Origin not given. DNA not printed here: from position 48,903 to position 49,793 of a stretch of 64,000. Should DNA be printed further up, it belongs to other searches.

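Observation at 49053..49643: Orphan LuxI-type AHL synthase embedded in a phage-like accessory array, with no LuxR nearby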

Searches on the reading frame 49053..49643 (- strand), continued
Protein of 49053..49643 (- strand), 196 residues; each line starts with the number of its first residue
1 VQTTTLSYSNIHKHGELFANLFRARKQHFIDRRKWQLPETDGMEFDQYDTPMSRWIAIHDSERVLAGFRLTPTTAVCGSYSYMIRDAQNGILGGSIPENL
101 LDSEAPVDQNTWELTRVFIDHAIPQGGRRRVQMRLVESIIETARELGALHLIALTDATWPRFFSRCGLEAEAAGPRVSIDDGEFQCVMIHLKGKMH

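Call 89: get_annotated_region(hit=H72, flank=4000)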
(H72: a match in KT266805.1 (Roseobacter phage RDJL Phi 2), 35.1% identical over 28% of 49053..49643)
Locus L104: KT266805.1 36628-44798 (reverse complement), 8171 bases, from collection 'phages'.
description: Roseobacter phage RDJL Phi 2, complete genome.
organism: Roseobacter phage RDJL Phi 2 (NCBI taxid 1682380)
taxonomy: Viruses; Duplodnaviria; Heunggongvirae; Uroviricota; Caudoviricetes; Xiamenvirus; Xiamenvirus RDJL2
host: Roseobacter denitrificans OCh114; source: surface coastal seawater; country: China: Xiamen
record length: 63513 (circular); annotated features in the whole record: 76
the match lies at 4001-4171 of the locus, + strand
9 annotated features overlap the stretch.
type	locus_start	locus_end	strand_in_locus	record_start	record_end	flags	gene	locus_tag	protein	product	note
CDS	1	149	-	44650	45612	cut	-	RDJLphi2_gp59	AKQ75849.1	head morphogenesis protein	-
CDS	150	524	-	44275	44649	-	-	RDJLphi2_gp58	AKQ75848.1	hypothetical protein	-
CDS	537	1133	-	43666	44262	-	-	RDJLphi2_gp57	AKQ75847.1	hypothetical protein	-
CDS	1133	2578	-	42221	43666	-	-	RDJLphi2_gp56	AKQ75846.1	hypothetical protein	-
CDS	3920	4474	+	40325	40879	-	-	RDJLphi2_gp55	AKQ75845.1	N-acyl-L-homoserine lactone synthetase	-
CDS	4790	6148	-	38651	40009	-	-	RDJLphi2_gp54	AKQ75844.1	terminase large subunit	-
CDS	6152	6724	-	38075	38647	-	-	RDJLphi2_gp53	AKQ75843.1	hypothetical protein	-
CDS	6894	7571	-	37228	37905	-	-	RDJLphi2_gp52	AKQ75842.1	hypothetical protein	-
CDS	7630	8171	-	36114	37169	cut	-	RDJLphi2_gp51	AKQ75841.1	hypothetical protein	-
